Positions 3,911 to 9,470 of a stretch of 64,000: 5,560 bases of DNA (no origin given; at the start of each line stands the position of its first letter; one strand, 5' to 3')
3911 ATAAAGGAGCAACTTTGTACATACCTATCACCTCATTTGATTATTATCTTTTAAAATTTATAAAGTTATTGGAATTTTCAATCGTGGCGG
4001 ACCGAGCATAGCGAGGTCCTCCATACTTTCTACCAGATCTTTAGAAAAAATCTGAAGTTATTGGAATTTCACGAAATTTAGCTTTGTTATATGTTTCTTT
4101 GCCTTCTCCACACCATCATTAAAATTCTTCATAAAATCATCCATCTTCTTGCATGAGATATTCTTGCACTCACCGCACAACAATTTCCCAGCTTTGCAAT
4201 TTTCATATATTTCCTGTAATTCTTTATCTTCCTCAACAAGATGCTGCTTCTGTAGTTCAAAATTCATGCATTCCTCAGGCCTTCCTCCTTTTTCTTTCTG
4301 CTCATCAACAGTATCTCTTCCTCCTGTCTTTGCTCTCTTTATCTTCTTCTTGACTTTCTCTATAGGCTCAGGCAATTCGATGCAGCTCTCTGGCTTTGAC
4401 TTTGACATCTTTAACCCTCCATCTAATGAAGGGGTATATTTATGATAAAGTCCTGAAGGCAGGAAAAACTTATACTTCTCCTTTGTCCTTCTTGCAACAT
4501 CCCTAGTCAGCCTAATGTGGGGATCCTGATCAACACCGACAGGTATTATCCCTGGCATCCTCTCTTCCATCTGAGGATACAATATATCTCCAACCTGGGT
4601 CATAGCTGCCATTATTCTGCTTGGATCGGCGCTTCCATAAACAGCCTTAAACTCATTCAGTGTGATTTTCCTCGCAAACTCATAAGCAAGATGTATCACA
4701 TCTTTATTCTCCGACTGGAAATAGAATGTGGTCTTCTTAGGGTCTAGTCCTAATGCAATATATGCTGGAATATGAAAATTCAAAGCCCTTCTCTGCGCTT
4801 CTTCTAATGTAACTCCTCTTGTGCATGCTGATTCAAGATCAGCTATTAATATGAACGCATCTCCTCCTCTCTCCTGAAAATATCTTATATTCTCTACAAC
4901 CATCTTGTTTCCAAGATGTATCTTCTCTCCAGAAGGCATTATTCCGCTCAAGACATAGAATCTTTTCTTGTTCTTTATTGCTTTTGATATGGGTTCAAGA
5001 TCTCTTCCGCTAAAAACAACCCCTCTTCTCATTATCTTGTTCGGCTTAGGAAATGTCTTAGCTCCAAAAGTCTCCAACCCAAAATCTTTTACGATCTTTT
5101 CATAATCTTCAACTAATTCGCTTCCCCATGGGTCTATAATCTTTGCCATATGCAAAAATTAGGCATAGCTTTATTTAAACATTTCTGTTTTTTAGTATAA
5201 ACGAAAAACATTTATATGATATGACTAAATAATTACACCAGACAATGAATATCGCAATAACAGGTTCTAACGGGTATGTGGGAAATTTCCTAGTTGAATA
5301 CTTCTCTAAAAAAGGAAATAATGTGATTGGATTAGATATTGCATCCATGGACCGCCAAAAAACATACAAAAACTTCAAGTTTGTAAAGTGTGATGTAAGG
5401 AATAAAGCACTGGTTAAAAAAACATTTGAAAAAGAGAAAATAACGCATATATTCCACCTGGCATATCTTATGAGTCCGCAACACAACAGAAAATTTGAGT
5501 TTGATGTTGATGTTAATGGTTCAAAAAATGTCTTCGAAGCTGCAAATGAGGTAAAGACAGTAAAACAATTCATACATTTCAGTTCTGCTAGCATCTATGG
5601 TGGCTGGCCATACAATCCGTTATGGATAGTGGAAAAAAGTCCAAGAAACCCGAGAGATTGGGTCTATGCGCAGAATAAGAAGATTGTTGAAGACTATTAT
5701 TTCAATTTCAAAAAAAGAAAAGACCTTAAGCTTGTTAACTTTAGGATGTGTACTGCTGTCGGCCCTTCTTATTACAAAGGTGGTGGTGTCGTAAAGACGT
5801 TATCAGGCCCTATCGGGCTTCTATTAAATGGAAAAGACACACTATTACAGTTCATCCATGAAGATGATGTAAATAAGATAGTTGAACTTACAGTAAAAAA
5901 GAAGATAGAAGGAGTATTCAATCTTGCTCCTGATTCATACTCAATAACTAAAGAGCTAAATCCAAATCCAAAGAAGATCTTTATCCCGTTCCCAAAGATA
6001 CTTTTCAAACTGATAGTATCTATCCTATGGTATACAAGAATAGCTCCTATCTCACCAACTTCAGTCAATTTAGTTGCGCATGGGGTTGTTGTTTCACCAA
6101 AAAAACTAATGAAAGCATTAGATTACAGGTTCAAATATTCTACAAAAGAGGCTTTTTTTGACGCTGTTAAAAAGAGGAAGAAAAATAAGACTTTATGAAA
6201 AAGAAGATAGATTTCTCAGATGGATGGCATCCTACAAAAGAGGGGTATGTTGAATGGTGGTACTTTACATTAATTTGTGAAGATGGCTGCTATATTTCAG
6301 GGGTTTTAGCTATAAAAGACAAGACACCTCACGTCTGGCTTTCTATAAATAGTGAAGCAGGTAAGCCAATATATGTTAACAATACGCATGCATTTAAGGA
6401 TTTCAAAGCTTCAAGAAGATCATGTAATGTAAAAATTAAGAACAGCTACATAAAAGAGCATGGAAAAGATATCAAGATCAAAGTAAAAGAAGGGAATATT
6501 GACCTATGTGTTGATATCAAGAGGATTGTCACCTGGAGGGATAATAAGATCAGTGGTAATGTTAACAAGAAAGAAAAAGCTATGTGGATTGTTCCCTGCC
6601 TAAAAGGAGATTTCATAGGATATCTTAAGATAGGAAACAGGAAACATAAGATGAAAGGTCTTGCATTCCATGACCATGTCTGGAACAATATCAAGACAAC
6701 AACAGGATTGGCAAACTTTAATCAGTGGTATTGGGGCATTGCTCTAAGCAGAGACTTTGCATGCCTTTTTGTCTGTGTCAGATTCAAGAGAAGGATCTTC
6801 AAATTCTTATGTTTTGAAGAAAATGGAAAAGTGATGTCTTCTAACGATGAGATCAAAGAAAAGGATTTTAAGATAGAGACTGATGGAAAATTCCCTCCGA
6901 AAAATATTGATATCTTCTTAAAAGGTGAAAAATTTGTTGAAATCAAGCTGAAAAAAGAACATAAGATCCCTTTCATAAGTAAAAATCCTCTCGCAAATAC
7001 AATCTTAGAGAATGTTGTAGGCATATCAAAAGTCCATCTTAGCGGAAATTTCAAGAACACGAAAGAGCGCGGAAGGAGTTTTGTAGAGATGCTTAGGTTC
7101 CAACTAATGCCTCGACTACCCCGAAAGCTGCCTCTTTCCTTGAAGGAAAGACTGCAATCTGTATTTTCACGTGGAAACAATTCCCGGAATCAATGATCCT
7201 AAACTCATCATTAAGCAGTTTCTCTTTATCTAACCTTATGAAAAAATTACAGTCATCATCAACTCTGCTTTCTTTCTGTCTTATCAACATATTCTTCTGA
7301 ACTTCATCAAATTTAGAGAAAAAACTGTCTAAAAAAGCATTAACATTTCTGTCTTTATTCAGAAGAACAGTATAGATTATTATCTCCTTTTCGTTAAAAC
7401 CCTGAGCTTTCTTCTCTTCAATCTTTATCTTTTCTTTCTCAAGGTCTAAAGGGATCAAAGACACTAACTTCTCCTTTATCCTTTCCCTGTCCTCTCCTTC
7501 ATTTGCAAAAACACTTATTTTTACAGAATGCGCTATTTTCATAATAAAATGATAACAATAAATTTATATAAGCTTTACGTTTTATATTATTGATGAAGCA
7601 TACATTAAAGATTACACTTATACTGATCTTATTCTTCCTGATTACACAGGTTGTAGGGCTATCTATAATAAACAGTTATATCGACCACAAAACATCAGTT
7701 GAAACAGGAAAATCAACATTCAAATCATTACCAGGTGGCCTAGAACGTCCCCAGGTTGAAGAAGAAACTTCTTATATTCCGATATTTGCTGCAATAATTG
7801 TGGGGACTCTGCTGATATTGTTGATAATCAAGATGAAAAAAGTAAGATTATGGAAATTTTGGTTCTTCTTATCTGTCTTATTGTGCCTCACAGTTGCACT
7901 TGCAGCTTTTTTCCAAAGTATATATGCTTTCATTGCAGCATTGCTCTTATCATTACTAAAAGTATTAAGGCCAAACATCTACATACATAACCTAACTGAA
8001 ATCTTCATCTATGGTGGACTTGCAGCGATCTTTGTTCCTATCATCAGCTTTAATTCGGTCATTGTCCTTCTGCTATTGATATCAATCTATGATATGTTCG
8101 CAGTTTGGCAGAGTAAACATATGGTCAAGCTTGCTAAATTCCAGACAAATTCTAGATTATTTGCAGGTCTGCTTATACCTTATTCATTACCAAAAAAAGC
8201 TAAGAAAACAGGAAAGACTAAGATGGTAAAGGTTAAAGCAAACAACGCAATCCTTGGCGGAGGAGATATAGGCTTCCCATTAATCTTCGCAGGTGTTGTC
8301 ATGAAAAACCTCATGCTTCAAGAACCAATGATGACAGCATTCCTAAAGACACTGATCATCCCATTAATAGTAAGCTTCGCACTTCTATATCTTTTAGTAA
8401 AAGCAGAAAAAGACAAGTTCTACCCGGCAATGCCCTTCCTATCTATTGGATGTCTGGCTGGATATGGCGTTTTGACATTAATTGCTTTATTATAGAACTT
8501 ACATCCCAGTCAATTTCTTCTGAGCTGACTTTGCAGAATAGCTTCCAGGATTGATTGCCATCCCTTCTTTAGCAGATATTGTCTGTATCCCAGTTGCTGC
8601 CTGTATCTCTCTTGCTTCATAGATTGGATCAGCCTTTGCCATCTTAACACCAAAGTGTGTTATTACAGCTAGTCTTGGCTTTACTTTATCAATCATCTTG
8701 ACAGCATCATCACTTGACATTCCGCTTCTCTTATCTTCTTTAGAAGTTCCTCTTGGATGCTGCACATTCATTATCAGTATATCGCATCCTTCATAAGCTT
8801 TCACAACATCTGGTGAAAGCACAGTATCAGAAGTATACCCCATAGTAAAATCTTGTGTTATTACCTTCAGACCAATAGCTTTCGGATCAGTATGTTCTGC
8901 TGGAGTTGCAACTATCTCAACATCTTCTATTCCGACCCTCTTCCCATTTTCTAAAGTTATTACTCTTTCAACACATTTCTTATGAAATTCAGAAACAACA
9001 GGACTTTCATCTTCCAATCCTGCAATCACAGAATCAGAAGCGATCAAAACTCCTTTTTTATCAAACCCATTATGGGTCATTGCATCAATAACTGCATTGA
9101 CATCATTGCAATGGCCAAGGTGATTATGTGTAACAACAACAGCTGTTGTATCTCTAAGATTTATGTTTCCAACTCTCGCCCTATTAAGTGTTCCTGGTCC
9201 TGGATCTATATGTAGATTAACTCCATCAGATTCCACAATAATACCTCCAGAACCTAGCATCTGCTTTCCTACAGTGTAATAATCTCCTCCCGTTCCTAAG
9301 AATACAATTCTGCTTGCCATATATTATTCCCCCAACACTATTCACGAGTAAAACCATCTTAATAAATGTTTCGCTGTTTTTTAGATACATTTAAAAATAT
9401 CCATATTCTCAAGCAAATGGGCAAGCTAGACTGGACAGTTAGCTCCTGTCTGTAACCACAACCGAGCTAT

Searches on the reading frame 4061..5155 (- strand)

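Call 33: search_protein_families(library=pfam, proteins=[window:4061-5155:-], max_evalue=0.001)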
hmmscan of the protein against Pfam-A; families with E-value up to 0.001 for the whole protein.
window:4061-5155:- (365 aa): 1 family
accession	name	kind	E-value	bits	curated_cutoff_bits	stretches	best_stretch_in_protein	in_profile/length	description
PF00579.31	tRNA-synt_1b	-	2.3e-49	168.7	21.1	1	62-333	2-282/292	tRNA synthetases class I (W and Y)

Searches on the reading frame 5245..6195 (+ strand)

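Call 33: search_protein_families(library=pfam, proteins=[window:5245-6195:+], max_evalue=0.001)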
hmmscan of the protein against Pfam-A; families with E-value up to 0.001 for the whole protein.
window:5245-6195:+ (317 aa): 8 families
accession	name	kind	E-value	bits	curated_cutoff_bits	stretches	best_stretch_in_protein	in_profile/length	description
PF01370.27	Epimerase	-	1.6e-26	93.6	20.9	1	3-219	1-227/240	NAD dependent epimerase/dehydratase family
PF16363.11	GDP_Man_Dehyd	-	3.2e-20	73.3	27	1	5-175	2-187/332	GDP-mannose 4,6 dehydratase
PF01073.25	3Beta_HSD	-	5.4e-12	45.8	22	1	4-152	1-157/280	3-beta hydroxysteroid dehydrogenase/isomerase family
PF04321.23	RmlD_sub_bind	-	9.3e-09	35.2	27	1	1-149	1-133/287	RmlD substrate binding domain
PF07993.18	NAD_binding_4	-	3.2e-08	33.5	20.1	1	41-201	60-235/258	Male sterility protein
PF02719.21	Polysacc_synt_2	-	3.9e-05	23.4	20.2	1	5-114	3-128/293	Polysaccharide biosynthesis protein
PF05368.20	NmrA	-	4.2e-05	23.7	27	1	2-114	4-106/298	NmrA-like family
PF13460.12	NAD_binding_10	-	0.00045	20.6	27.2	1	7-134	1-118/184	NAD(P)H-binding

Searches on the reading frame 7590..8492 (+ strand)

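Call 33: search_protein_families(library=pfam, proteins=[window:7590-8492:+], max_evalue=0.001)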
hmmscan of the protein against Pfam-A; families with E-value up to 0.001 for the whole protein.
window:7590-8492:+ (301 aa): 1 family
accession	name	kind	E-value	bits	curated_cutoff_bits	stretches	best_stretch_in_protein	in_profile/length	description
PF06550.16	SPP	-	5e-19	69.3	23.9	1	60-297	33-279/283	Signal-peptide peptidase, presenilin aspartyl protease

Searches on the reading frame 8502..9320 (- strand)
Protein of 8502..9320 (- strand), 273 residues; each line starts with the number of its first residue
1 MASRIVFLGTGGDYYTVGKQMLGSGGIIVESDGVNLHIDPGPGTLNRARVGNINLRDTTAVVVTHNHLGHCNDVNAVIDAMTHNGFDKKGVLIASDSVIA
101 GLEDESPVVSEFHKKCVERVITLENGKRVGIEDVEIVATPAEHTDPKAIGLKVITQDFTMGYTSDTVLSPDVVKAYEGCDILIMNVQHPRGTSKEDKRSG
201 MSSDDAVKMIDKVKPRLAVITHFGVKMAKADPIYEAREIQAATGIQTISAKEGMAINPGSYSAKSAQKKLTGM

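Call 33: search_protein_families(library=pfam, proteins=[window:8502-9320:-], max_evalue=0.001)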
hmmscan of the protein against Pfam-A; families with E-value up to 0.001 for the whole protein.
window:8502-9320:- (273 aa): 2 families
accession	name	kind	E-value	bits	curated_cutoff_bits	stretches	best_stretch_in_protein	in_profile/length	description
PF12706.13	Lactamase_B_2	-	8.7e-23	81.4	27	1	35-223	2-200/200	Beta-lactamase superfamily domain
PF13483.12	Lactamase_B_3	-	3.9e-06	27.4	24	1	23-222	6-160/160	Beta-lactamase superfamily domain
